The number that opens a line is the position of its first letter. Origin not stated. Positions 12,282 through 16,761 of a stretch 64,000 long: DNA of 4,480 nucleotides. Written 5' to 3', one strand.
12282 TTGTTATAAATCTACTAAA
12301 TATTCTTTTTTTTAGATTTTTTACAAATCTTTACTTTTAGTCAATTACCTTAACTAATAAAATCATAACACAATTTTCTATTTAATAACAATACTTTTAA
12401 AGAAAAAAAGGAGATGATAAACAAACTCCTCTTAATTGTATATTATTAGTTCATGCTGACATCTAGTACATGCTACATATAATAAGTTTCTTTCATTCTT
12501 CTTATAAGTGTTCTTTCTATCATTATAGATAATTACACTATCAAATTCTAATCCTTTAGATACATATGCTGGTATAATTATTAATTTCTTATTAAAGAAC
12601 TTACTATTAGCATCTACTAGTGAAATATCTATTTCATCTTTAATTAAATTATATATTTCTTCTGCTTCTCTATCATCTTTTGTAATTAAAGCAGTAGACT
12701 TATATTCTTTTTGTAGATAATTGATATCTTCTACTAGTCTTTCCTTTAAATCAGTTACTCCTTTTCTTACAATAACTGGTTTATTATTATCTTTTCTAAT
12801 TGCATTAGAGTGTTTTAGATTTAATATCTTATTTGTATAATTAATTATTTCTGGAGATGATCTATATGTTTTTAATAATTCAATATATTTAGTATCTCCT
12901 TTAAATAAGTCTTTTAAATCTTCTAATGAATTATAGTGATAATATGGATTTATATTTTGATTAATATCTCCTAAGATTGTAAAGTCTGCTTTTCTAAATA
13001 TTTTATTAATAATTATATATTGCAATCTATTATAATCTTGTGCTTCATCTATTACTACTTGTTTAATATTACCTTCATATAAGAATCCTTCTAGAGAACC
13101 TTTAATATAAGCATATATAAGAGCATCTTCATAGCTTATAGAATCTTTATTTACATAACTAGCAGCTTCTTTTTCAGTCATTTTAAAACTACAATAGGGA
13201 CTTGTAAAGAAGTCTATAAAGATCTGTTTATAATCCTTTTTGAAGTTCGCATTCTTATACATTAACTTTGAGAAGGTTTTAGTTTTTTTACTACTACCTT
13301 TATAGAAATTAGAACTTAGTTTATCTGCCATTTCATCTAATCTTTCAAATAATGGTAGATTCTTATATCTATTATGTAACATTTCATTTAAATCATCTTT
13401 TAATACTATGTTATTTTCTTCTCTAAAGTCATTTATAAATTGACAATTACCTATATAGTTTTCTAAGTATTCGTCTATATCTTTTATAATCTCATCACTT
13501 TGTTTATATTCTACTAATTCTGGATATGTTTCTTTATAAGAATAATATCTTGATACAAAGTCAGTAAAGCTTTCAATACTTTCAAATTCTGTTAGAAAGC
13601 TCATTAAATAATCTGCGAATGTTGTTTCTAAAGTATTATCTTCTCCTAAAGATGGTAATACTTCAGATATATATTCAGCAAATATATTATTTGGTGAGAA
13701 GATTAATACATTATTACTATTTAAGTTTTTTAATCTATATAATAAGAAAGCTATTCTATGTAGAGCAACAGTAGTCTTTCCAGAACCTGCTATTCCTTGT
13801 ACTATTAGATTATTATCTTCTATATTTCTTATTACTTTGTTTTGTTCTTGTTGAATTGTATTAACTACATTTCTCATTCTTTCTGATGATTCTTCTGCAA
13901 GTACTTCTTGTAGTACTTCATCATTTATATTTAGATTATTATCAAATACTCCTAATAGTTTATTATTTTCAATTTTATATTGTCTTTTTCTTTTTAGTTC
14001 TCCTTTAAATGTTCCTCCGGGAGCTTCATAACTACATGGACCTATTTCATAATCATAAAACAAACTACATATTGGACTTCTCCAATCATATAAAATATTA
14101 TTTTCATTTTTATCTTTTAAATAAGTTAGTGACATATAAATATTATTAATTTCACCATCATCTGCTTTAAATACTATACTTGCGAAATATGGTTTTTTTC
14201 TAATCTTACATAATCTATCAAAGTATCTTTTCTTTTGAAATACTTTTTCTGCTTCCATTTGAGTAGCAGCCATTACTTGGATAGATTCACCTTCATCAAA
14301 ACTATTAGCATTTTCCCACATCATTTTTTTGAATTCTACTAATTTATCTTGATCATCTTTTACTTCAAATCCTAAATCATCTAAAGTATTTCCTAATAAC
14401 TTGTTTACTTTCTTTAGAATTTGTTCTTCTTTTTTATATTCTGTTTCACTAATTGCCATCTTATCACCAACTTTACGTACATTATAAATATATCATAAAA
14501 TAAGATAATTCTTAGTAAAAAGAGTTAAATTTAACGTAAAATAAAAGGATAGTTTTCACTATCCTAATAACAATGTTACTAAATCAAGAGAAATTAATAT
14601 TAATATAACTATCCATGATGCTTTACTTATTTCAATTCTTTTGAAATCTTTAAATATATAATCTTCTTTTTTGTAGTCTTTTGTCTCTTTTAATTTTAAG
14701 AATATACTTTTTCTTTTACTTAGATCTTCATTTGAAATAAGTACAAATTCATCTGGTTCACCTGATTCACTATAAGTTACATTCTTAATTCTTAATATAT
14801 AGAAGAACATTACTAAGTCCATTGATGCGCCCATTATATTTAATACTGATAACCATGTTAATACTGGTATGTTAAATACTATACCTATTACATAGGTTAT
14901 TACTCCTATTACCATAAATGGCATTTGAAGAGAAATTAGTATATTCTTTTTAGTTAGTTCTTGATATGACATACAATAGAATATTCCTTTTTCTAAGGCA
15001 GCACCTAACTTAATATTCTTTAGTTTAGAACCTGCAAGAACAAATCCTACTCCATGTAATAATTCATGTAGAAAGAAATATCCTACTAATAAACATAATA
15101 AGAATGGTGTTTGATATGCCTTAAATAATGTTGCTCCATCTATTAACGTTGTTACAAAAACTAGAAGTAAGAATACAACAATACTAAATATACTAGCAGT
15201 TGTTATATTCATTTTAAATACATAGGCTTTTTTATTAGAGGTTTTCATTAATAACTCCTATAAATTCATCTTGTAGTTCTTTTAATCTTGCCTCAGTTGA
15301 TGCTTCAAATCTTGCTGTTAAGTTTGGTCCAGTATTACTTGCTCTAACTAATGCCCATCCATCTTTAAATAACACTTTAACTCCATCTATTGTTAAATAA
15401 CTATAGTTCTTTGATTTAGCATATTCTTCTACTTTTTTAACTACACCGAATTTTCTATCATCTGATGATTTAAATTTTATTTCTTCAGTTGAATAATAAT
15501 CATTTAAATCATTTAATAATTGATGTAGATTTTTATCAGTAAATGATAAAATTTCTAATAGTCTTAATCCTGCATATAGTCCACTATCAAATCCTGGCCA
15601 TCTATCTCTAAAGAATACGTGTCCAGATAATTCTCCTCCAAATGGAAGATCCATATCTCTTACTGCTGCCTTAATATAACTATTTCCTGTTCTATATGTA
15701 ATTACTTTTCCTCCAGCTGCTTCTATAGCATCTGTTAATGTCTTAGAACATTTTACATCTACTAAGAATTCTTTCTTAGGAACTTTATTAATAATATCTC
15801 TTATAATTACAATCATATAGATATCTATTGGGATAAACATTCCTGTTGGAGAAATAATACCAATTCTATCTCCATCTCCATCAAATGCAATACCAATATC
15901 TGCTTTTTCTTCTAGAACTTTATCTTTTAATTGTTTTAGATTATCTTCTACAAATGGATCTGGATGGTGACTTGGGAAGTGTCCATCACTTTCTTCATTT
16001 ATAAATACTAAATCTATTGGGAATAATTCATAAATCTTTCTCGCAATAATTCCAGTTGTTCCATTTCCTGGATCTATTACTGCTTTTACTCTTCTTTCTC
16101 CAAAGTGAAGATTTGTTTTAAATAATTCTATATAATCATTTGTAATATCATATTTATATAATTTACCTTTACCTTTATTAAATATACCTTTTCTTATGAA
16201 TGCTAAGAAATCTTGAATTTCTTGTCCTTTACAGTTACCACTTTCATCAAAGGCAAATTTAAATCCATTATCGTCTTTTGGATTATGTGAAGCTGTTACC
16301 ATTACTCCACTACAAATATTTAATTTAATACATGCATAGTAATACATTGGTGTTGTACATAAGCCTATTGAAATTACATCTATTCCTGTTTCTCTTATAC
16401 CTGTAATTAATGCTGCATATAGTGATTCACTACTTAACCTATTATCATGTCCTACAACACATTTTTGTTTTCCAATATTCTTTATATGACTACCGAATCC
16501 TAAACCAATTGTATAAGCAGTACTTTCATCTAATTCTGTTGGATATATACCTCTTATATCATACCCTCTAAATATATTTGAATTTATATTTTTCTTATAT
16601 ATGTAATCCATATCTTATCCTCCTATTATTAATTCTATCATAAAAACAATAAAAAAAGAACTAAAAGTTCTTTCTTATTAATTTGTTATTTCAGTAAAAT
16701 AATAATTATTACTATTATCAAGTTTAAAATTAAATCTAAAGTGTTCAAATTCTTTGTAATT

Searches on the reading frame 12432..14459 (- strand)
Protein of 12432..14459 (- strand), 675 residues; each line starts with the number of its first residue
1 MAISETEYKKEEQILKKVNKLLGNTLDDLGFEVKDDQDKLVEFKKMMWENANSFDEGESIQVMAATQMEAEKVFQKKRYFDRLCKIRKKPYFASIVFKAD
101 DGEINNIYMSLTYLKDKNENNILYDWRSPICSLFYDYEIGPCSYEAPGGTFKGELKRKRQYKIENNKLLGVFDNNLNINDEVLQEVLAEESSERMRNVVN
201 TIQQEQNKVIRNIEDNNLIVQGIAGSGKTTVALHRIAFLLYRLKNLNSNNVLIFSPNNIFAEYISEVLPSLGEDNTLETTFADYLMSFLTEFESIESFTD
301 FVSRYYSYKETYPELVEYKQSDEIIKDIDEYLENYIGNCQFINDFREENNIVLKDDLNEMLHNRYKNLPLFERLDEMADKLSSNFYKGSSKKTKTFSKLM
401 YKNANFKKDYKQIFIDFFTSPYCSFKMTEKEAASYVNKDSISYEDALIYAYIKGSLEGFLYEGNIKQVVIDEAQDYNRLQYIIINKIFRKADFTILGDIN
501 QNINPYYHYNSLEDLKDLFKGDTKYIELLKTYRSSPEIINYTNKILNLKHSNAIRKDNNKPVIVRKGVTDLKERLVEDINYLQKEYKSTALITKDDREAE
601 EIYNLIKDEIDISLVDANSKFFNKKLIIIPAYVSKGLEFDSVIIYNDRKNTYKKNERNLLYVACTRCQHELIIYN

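Call 60: search_protein_families(library=pfam, proteins=[window:12432-14459:-], max_evalue=0.0001)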
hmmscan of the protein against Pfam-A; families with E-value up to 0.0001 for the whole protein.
window:12432-14459:- (675 aa): 8 families
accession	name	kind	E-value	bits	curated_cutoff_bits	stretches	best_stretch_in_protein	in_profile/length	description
PF00580.27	UvrD-helicase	-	1.5e-13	51.5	23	1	203-503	2-252/271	UvrD/REP helicase N-terminal domain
PF13245.12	AAA_19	-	3.5e-10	40.6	25.1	1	208-503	3-130/134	AAA domain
PF13361.12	UvrD_C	-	1.2e-09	38.5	25.6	1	634-673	295-345/350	UvrD-like helicase C-terminal domain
PF13538.12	UvrD_C_2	-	2.6e-08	34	27.4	1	633-674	9-52/52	UvrD-like helicase C-terminal domain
PF01443.25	Viral_helicase1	-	4.3e-08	33.7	21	0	635-675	186-228/228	Viral superfamily 1 RNA helicase core domain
PF00270.35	DEAD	-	6.3e-07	29.7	26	1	205-275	3-72/167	DEAD/DEAH box helicase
PF02562.22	PhoH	-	5.8e-06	26.4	27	0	200-234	3-38/205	PhoH-like protein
PF09848.15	SLFN-g3_helicase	-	5.6e-05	23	24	0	218-264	4-47/354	Schlafen group 3, DNA/RNA helicase domain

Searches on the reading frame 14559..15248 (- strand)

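Call 60: search_protein_families(library=pfam, proteins=[window:14559-15248:-], max_evalue=0.0001)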
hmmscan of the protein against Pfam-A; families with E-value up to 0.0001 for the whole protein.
window:14559-15248:- (229 aa): 1 family
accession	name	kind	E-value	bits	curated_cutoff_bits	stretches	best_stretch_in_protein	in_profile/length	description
PF11667.14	DUF3267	-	2.3e-19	70.2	27.1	1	55-156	2-105/108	Putative zincin peptidase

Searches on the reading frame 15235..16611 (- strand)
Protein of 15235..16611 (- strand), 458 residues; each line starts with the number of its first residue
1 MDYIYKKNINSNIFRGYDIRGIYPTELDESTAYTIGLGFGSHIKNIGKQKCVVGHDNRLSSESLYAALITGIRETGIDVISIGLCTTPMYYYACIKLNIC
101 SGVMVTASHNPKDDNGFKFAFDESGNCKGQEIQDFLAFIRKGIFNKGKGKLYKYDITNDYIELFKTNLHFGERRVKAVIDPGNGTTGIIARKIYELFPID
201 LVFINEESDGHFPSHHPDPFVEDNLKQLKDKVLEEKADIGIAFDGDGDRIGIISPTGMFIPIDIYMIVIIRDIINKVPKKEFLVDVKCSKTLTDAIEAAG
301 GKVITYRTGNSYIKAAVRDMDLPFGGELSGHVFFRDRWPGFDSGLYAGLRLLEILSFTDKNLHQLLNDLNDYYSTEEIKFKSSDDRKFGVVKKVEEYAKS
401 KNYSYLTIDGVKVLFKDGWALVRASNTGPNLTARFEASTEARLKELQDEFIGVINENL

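Call 61: search_protein_families(library=pfam, proteins=[window:15235-16611:-], max_evalue=0.0001)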
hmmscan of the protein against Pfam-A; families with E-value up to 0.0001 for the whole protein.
window:15235-16611:- (458 aa): 4 families
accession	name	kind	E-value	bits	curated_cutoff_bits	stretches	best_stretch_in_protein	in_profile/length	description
PF02878.22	PGM_PMM_I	-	1.8e-33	115.5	22.5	1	12-132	2-124/138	Phosphoglucomutase/phosphomannomutase, alpha/beta/alpha domain I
PF02879.22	PGM_PMM_II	-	1.5e-20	74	29.3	1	159-257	2-103/103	Phosphoglucomutase/phosphomannomutase, alpha/beta/alpha domain II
PF02880.22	PGM_PMM_III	-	2.3e-20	73.2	20.7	1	263-369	3-111/115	Phosphoglucomutase/phosphomannomutase, alpha/beta/alpha domain III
PF00408.26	PGM_PMM_IV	-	9.1e-14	51.7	23.1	1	377-451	1-66/68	Phosphoglucomutase/phosphomannomutase, C-terminal domain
